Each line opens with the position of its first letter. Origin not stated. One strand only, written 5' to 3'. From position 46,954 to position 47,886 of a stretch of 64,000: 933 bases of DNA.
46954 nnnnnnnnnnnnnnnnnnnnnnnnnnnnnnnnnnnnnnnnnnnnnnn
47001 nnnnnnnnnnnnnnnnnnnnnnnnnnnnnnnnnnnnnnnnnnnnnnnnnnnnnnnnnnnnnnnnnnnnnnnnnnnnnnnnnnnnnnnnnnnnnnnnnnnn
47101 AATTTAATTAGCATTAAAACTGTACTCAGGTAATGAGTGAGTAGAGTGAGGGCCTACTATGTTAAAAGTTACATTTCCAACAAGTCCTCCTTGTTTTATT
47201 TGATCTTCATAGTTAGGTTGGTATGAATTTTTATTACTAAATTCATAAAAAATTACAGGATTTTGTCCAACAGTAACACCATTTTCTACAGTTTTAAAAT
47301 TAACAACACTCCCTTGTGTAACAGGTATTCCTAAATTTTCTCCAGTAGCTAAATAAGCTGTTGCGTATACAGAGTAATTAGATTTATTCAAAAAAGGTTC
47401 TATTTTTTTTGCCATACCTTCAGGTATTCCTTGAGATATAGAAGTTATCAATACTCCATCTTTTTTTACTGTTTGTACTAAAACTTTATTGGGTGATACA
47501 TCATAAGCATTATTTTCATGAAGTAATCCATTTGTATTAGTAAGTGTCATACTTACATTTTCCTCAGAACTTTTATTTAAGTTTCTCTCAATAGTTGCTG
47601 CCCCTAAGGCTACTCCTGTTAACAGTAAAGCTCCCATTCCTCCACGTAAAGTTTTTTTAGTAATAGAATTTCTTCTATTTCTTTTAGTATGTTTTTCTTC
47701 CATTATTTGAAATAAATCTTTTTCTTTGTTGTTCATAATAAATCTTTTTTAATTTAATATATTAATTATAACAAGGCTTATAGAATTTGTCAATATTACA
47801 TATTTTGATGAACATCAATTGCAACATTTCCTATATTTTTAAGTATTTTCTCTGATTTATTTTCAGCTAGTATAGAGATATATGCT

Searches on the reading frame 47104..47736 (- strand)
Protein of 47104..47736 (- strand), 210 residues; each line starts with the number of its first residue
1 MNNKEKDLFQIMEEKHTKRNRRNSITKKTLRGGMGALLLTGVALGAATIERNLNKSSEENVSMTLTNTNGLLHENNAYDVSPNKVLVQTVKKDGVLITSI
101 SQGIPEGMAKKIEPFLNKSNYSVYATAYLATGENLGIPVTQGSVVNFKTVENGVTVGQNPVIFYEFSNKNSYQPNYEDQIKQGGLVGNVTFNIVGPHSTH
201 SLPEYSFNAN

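Call 17: search_protein_families(library=pfam, proteins=[window:47104-47736:-], max_evalue=0.1)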
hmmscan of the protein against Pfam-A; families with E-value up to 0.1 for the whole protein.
window:47104-47736:- (210 aa): 2 families
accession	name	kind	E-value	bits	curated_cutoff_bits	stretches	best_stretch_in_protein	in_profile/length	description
PF20598.4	DUF6795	-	0.058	14.1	27.4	0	35-97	3-66/103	Domain of unknown function (DUF6795)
PF17427.7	Phi29_Phage_SSB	-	0.062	13.9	25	0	75-113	54-92/123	Phage Single-stranded DNA-binding protein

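Call 18: search_protein_families(library=ncbifam, proteins=[window:47104-47736:-], max_evalue=0.1)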
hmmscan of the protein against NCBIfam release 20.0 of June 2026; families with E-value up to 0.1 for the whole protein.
window:47104-47736:- (210 aa): 0 families

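Call 59: search_solved_structures(query=window:47104-47736:-, max_evalue=1)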
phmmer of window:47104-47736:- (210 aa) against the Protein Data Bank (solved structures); distinct sequences matched with E-value up to 1: 1.
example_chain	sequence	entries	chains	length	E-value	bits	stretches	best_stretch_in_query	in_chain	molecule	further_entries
2va1_A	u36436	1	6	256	0.5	13.1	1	44-121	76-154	URIDYLATE KINASE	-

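Call 78: find_homologous_proteins(query=A5, max_evalue=0.001)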
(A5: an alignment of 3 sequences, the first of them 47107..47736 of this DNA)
Query A5 (3 sequences) (210 aa, profile of the alignment): 7 proteins with E <= 0.001 among 7565 candidates.
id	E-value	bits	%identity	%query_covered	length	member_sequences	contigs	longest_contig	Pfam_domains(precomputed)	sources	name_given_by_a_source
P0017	1.8e-98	347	34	20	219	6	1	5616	-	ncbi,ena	-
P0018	1.3e-93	331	28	100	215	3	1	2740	-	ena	-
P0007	1.6e-90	321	100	100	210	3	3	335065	-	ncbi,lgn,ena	-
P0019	1.4e-74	268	-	-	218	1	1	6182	-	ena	-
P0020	6.6e-72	260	26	22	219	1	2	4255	-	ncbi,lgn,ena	-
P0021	1.5e-71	259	-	-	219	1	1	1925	-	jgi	-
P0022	1.0e-39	155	27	90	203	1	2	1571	-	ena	-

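Call 79: find_encoding_contigs(protein=P0022, flank=3000, max_places=2)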
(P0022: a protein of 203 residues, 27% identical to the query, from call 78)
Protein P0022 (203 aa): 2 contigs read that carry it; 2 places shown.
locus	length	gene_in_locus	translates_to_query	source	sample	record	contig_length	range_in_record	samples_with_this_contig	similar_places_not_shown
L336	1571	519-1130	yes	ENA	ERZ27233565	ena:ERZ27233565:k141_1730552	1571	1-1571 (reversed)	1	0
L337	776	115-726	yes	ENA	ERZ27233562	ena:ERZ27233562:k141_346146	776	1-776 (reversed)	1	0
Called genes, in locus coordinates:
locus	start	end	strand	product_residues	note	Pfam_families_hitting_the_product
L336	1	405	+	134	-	?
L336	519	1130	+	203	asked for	-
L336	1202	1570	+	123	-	?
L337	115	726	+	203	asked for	-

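Call 80: find_encoding_contigs(protein=P0019, flank=5000, max_places=2)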
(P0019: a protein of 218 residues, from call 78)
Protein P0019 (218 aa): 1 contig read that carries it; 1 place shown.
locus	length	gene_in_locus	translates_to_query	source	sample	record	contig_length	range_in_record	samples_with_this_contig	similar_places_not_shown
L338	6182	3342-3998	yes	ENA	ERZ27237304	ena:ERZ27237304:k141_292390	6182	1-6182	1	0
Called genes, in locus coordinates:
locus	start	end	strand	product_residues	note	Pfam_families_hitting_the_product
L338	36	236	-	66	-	-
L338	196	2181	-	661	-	PF12696:TraG-D_C (weak)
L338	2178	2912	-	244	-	PF03575:Peptidase_S51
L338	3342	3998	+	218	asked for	-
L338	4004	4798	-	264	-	-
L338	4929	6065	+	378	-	PF00535:Glycos_transf_2, PF26629:GT2_TM_C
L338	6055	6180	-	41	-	?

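Call 81: find_encoding_contigs(protein=P0020, flank=5000, max_places=2)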
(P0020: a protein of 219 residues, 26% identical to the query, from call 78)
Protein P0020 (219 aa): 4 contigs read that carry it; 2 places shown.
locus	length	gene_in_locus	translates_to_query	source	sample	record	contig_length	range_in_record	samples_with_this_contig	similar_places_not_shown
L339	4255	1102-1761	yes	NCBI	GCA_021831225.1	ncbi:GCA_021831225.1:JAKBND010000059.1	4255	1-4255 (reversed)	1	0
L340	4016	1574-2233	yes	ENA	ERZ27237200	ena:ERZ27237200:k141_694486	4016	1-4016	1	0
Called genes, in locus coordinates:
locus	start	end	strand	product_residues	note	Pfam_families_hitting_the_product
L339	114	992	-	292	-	-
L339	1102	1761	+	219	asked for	-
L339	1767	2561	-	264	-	-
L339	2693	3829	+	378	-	PF00535:Glycos_transf_2, PF26629:GT2_TM_C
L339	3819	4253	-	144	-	?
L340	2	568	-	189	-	?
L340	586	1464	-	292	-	-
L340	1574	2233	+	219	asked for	-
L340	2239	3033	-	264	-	-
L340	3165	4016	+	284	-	?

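Call 89: predict_structure(alignment_id=A6)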
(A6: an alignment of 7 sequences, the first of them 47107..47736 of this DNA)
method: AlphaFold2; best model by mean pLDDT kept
length: 210 residues; sequences in the alignment: 7
mean_pLDDT: 63.1   pTM: 0.56
mean pLDDT of the five models: 63.1, 45.0, 44.8, 39.7, 39.3
residues with pLDDT >= 90: 0; 70-90: 104; 50-70: 39; < 50: 67
segments of 3 or more residues with pLDDT < 50: 5-58, 70-76, 170-172
pLDDT, mean of each block of 10 residues (from residue 1): 45 35 29 27 28 42 73 52 80 70 86 83 82 63 71 71 68 64 83 88 85
secondary structure, 60 per line:
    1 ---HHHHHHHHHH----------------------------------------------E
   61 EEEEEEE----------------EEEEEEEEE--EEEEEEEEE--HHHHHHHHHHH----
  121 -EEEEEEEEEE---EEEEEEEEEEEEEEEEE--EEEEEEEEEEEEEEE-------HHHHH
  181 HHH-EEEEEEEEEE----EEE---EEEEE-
elements in order: H4-13 E60-67 E84-92 E95-103 H106-116 E122-131 E135-151 E154-168 H176-183 E185-194 E199-201 E205-209

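Call 91: fold_search(model_id=the predicted structure, library=pdb)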
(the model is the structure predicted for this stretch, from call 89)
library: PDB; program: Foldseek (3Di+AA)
matches with E <= 10: 1489; with E <= 0.001: 1
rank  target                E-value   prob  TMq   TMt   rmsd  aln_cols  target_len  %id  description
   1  9m8o_Q                9.6e-04  0.96  0.24  0.29  13.2       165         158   16  Cryo-EM structure of bacteriophage NF5 baseplate (released 2025-12-17)
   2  5emw_B                1.3e-03  0.57  0.18  0.18  12.4       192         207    9  Crystal structure of the palmitoylated human TEAD3 transcription factor (released 2015-12-23)
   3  9nmt_A                1.7e-03  0.99  0.27  0.21   9.7       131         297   14  ML418 bound inwardly rectifying potassium channel Kir7.1 R162Q mutant (released 2026-01-28)
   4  9m8o_P                1.7e-03  0.95  0.22  0.27  12.8       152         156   15  Cryo-EM structure of bacteriophage NF5 baseplate (released 2025-12-17)
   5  8a0u_A                1.8e-03  0.38  0.17  0.17  12.2       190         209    9  Crystal structure of TEAD3 in complex with CPD4 (released 2022-08-17)
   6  8a0v_A                1.9e-03  0.41  0.16  0.16  12.2       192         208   10  Crystal structure of TEAD3 in complex with CPD2 (released 2022-08-17)
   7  2xky_I                2.2e-03  0.90  0.26  0.19  21.1       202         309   13  Single particle analysis of Kir2.1NC_4 in negative stain (released 2011-07-20)
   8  8p0m_D                2.3e-03  0.54  0.16  0.16   9.8       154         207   10  Crystal structure of TEAD3 in complex with IAG933 (released 2024-04-10)
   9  5xjd_A                2.5e-03  0.57  0.17  0.17   9.8       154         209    9  TEAD in complex with fragment (released 2018-01-24)
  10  9neo_A                2.5e-03  0.38  0.17  0.17  13.0       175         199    7  TEAD2 YAP binding domain (YBD) (released 2026-03-04)
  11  5emw_A                2.5e-03  0.38  0.16  0.16  12.5       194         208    9  Crystal structure of the palmitoylated human TEAD3 transcription factor (released 2015-12-23)
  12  3syc                  2.6e-03  0.80  0.22  0.17  10.4       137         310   14  Crystal structure of the G protein-gated inward rectifier K+ channel GIRK2 (Kir3.2) D228N mutant (released 2011-10-12)
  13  8rxq_A                2.8e-03  0.35  0.16  0.17  13.3       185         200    7  TEAD2 with an inhibitor (released 2025-02-19)
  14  3jua_C                2.8e-03  0.33  0.16  0.15  12.3       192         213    7  Structural basis of YAP recognition by TEAD4 in the Hippo pathway (released 2010-02-23)
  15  8ygq_A                3.1e-03  0.57  0.16  0.17   9.7       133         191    5  Crystal structure of Human TEAD2 in complex with Cobimetinib (released 2025-03-05)
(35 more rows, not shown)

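Call 94: search_protein_families(library=phrogs, proteins=[window:47104-47736:-], max_evalue=0.001)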
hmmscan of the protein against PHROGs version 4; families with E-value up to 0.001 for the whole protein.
window:47104-47736:- (210 aa): 0 families

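Call 95: search_protein_families(library=padloc, proteins=[window:47104-47736:-], max_evalue=0.001)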
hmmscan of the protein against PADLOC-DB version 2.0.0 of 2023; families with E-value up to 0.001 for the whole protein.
window:47104-47736:- (210 aa): 0 families
